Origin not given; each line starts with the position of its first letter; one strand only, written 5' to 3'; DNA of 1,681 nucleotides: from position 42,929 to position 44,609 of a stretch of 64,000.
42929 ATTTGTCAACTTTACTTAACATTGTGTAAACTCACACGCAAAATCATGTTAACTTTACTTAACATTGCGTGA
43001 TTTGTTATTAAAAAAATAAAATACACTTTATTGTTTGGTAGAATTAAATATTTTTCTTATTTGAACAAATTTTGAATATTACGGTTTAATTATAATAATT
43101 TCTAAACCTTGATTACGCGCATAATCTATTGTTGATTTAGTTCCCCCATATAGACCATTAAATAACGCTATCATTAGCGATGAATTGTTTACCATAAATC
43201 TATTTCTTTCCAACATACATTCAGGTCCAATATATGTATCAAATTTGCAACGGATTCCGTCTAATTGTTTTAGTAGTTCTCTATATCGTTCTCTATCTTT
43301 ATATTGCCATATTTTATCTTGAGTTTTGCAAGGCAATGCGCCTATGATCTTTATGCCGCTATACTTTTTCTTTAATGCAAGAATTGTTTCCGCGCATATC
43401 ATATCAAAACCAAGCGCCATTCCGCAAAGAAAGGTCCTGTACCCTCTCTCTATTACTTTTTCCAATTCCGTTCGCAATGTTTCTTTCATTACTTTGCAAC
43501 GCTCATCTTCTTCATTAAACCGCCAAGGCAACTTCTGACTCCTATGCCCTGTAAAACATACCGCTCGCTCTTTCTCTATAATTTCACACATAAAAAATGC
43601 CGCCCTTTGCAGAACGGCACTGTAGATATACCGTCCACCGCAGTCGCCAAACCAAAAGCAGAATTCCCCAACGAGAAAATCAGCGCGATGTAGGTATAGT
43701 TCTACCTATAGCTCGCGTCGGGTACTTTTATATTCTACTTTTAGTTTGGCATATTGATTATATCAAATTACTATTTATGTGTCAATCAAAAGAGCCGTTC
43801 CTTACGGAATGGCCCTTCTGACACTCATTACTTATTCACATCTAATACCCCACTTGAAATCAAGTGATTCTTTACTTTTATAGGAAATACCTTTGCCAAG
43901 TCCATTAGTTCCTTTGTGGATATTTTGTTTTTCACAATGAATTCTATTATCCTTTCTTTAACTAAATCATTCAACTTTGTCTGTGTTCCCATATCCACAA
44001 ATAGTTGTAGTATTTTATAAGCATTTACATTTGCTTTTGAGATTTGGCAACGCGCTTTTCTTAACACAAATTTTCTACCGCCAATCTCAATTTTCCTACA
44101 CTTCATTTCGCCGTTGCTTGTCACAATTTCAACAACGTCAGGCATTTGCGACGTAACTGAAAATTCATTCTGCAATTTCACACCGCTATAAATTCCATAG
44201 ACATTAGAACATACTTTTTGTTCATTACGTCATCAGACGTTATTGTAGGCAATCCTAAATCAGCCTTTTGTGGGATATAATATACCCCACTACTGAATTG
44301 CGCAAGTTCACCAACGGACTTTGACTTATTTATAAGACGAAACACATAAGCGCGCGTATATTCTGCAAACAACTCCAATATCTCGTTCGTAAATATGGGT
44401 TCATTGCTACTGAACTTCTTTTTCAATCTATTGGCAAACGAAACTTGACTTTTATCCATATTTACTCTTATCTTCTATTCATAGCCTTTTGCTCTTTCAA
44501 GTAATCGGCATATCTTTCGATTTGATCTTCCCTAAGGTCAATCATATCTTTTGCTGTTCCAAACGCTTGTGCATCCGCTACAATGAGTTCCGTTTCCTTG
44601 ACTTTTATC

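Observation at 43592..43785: Long GC-enriched leader with a terminator-like hairpin abutting the SLOG gene start codon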

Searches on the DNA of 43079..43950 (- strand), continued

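Call 82: search_with_rna_model(model_id=R1, sources=[L104, L105, L106, L107, L108, L109, L110, L111, L112, L113, L114, L115], max_evalue=0.001)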
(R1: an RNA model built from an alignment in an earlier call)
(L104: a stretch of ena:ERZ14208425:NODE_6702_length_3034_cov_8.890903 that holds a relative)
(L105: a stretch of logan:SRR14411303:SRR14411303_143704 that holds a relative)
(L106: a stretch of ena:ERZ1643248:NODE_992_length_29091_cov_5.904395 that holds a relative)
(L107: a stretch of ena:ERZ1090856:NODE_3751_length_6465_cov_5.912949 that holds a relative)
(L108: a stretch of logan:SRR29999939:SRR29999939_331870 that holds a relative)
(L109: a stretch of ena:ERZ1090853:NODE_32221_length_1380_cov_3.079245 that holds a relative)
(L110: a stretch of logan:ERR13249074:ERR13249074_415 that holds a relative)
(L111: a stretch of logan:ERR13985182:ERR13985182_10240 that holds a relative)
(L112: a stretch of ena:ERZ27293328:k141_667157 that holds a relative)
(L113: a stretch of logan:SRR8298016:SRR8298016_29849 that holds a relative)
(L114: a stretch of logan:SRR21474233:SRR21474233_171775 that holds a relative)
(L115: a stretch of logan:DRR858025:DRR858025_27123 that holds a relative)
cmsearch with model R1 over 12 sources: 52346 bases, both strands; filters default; matches with E-value up to 0.001: 10.
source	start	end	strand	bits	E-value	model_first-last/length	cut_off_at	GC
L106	2827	3000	+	172.9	5.9e-34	1-172/172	no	0.39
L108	1380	1553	+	172.9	5.9e-34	1-172/172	no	0.39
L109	525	698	+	172.9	5.9e-34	1-172/172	no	0.39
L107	1695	1868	+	172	9.3e-34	1-172/172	no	0.39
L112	2823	3000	+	139.2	5.5e-27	1-172/172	no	0.34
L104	612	777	+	112.1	2.2e-21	1-172/172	no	0.42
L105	619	784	+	112.1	2.2e-21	1-172/172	no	0.42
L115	344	537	+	64.3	1.6e-11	1-172/172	no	0.42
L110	1791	1989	+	55.8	9.3e-10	1-172/172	no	0.37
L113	898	1052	+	47.5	5e-08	1-172/172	no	0.42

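Call 88: search_with_rna_model(model_id=R1, sources=[window, L002, L003, L004, L010, L014, L064, L065, L067, L070, L072, L076, L081, L082, L083, L084, L088, L091, L095, L098, L101, L103, L104, L106, L107, L110, L112, L113, L115, L116, L117, L118, L119, L120, L121], max_evalue=0.00001, make_alignment=true)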
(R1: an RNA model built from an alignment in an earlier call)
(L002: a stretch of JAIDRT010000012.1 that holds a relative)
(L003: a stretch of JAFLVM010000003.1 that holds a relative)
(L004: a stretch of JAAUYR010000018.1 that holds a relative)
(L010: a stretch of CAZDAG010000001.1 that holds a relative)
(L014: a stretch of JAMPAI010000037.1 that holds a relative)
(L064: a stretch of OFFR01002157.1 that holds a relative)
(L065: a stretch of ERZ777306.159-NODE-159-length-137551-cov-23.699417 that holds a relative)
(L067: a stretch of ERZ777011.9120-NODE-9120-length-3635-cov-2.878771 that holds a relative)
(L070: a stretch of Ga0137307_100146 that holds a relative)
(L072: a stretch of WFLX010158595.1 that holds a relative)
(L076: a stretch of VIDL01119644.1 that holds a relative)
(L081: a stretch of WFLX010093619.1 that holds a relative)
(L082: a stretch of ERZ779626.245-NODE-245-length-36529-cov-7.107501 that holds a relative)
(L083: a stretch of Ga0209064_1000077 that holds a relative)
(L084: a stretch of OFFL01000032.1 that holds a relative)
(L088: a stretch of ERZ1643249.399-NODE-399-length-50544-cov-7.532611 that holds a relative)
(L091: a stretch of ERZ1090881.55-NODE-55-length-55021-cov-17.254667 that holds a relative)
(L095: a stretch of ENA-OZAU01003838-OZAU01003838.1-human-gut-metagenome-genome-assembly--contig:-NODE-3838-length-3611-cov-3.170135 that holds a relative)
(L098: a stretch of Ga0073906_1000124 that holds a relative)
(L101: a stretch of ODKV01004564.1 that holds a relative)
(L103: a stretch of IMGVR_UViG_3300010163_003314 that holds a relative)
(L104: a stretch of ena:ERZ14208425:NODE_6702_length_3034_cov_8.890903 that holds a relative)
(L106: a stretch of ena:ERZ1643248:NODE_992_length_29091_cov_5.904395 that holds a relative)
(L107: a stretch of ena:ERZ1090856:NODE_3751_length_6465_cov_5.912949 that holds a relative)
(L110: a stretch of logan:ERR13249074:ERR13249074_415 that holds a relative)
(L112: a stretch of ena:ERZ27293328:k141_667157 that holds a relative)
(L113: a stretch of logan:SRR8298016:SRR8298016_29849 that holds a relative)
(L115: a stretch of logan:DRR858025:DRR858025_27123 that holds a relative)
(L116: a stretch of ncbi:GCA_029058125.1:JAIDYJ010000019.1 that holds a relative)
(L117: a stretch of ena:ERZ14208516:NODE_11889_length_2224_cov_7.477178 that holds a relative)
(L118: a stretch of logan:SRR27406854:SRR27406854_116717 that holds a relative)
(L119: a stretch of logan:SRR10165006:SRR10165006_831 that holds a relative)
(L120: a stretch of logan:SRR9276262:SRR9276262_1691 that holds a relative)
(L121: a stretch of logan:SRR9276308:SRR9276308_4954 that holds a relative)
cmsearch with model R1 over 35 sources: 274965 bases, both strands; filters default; matches with E-value up to 0.00001: 36.
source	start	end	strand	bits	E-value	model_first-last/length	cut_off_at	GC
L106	2827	3000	+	172.9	3.1e-33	1-172/172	no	0.39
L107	1695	1868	+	172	4.9e-33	1-172/172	no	0.39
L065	7167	7336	+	170.4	1e-32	1-172/172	no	0.36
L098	2480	2652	-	169.5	1.6e-32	1-172/172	no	0.42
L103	2816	2986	+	167.6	3.9e-32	1-172/172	no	0.38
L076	2917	3083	+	166.4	6.9e-32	1-172/172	no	0.4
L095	2379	2543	-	161.2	8.1e-31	1-172/172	no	0.39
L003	2826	3000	+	159.9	1.5e-30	1-172/172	no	0.38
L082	1912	2086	+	159.7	1.7e-30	1-172/172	no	0.41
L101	9208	9380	-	158.8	2.5e-30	1-172/172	no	0.4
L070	3756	3921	-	158.3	3.2e-30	1-172/172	no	0.4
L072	2299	2463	+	157.8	4.1e-30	1-172/172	no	0.41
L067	2437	2600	+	156.5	7.5e-30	1-172/172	no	0.41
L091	1198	1365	+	150.7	1.2e-28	1-172/172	no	0.35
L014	235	419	+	148.8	2.9e-28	1-172/172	no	0.37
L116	1499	1663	+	144.7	2.1e-27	1-172/172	no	0.4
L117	1499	1663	+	144.7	2.1e-27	1-172/172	no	0.4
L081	1714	1884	-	140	2e-26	1-172/172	no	0.4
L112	2823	3000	+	139.2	2.9e-26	1-172/172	no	0.34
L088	4001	4166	-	131.2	1.3e-24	1-172/172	no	0.34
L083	4058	4226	+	120.8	1.8e-22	1-172/172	no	0.37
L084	988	1156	-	120.8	1.8e-22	1-172/172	no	0.37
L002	2836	3001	+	119.1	4.2e-22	1-172/172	no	0.41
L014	1017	1183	+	119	4.3e-22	1-172/172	no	0.34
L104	612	777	+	112.1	1.1e-20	1-172/172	no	0.42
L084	1206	1383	-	98.2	8.6e-18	1-172/172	no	0.41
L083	3830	4008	+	97.6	1.1e-17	1-172/172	no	0.44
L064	2482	2681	+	68.3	1.3e-11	1-172/172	no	0.41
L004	2369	2567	+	65.7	4.5e-11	1-172/172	no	0.42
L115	344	537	+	64.3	8.6e-11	1-172/172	no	0.42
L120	2591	2789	+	59.5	8.4e-10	1-172/172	no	0.44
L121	2591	2789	+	59.5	8.4e-10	1-172/172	no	0.44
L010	2797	2990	+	56.9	2.9e-09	1-172/172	no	0.45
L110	1791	1989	+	55.8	4.9e-09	1-172/172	no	0.37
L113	898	1052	+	47.5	2.6e-07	1-172/172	no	0.42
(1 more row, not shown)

Alignment A5: 36 matches aligned to the model, 287 columns, each read 5' to 3' on its own strand. Consensus structure (alignment columns), stored with it:
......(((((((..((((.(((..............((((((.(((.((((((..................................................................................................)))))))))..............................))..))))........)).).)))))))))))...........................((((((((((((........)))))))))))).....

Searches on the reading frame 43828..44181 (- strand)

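Call 10: search_protein_families(library=pfam, proteins=[window:43828-44181:-], max_evalue=0.01)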
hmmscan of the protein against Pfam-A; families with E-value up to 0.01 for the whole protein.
window:43828-44181:- (117 aa): 0 families

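Call 95: search_protein_families(library=phrogs, proteins=[window:43828-44181:-], max_evalue=0.001)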
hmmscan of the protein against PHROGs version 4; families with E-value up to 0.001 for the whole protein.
window:43828-44181:- (117 aa): 0 families

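Call 96: search_protein_families(library=padloc, proteins=[window:43828-44181:-], max_evalue=0.001)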
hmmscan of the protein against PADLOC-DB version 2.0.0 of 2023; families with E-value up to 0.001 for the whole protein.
window:43828-44181:- (117 aa): 1 family
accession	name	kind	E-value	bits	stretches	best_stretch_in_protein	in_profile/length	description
PDLC02236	AbiEi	-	8.1e-22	75.9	1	2-115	91-205/207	AbiEi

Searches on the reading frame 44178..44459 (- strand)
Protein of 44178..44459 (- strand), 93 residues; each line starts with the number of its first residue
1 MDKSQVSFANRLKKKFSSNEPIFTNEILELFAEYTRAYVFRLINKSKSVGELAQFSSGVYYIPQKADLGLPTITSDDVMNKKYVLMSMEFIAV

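Call 10: search_protein_families(library=pfam, proteins=[window:44178-44459:-], max_evalue=0.01)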
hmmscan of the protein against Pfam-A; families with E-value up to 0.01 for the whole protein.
window:44178-44459:- (93 aa): 0 families

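Call 95: search_protein_families(library=phrogs, proteins=[window:44178-44459:-], max_evalue=0.001)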
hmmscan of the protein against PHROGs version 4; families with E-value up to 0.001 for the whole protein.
window:44178-44459:- (93 aa): 0 families

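Call 96: search_protein_families(library=padloc, proteins=[window:44178-44459:-], max_evalue=0.001)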
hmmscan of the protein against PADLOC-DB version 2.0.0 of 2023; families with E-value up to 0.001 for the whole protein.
window:44178-44459:- (93 aa): 2 families
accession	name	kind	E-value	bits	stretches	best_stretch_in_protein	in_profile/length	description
PDLC02236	AbiEi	-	2.7e-14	51.3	1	9-86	3-79/207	AbiEi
PDLC02251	AbiEi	-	0.00024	18.7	1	14-80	12-79/230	AbiEi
